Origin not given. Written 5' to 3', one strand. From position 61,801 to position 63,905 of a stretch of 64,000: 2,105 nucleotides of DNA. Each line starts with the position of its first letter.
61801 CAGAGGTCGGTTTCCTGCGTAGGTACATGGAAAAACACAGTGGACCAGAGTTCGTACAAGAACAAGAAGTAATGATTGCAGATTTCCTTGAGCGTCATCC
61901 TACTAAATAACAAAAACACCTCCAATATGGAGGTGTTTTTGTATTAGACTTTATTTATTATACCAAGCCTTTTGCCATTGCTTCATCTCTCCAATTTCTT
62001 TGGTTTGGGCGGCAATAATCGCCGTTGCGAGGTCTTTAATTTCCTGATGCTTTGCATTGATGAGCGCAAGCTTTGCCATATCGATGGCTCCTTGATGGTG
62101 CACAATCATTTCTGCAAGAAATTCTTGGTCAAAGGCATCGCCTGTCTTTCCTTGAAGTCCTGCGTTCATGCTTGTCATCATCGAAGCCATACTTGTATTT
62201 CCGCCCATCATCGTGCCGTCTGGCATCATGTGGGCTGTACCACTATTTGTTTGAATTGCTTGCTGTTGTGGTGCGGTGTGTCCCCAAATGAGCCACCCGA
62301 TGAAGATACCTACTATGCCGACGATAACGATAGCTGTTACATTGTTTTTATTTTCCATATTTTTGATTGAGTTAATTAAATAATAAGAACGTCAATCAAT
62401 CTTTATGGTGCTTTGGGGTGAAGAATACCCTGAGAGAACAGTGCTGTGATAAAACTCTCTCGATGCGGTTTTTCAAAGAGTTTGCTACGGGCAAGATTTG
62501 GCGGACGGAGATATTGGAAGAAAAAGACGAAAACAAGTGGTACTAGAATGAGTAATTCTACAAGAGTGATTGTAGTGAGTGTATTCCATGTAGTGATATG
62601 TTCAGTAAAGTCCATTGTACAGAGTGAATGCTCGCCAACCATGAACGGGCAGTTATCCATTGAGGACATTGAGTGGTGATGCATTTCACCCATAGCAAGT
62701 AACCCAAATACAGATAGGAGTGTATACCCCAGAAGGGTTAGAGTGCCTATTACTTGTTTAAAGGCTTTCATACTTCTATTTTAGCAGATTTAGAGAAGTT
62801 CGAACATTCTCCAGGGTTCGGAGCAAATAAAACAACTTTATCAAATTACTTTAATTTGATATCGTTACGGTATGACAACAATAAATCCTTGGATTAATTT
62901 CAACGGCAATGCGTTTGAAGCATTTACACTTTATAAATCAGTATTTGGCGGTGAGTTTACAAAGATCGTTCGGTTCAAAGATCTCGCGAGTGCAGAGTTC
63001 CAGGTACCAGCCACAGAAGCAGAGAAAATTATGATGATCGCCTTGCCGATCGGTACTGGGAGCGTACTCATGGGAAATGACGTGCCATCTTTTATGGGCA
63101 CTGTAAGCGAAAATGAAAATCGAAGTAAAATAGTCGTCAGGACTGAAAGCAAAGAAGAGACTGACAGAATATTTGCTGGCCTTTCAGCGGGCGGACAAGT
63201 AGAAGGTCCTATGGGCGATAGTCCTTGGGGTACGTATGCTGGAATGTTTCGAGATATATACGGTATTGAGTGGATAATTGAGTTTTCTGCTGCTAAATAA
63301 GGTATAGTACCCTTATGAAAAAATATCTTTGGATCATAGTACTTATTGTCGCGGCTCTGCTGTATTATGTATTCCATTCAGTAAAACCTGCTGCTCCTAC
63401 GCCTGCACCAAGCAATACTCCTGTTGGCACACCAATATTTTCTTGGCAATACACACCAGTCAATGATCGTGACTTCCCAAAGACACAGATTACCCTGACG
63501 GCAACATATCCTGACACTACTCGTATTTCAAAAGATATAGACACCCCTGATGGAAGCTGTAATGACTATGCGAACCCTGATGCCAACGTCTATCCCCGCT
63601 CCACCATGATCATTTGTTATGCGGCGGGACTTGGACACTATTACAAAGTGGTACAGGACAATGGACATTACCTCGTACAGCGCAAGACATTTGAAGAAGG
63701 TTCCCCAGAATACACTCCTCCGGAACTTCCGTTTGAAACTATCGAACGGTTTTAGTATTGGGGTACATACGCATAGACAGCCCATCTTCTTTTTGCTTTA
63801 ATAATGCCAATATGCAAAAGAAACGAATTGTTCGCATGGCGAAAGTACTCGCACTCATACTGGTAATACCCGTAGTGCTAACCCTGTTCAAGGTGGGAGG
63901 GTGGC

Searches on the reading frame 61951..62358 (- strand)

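Call 50: search_protein_families(library=pfam, proteins=[window:61951-62358:-], max_evalue=0.001)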
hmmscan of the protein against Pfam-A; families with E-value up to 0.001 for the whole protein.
window:61951-62358:- (135 aa): 2 families
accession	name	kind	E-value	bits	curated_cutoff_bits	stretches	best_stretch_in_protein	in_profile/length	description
PF03713.19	DUF305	-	1.2e-19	71.3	27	1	40-128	61-150/151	Domain of unknown function (DUF305)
PF13628.12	DUF4142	-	3.5e-08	34.3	27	1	27-112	44-122/138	Domain of unknown function (DUF4142)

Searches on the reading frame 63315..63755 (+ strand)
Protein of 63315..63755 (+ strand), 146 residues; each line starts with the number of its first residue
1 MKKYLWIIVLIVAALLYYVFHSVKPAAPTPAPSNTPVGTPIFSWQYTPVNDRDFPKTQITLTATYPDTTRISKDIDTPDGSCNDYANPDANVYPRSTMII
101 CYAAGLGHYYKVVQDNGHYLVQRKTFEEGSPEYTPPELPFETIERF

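Call 73: find_encoding_contigs(protein=window:63315-63755:+, flank=10000, max_places=2)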
Protein window:63315-63755:+ (146 aa): 4 contigs read that carry it; 2 places shown.
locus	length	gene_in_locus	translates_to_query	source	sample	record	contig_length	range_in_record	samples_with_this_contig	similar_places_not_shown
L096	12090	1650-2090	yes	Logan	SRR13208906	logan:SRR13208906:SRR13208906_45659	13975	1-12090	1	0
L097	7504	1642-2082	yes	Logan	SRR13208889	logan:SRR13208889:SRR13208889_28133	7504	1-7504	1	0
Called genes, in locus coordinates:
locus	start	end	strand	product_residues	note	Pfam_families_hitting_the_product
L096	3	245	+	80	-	?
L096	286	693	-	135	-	PF03713:DUF305, PF13628:DUF4142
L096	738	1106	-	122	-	-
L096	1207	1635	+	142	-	PF00903:Glyoxalase (weak), PF06983:3-dmu-9_3-mt (weak)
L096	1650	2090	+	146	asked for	-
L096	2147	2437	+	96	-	-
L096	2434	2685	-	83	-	PF13376:OmdA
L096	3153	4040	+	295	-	PF02557:VanY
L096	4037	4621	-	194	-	PF09335:VTT_dom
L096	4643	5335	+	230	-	PF04452:Methyltrans_RNA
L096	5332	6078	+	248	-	PF02673:BacA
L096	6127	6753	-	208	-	-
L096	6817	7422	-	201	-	PF01351:RNase_HII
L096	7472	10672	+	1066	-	PF02811:PHP, PF07733:DNA_pol3_alpha, PF17657:DNA_pol3_finger, PF14579:HHH_6, PF01336:tRNA_anti-codon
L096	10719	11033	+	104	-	-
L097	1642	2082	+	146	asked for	-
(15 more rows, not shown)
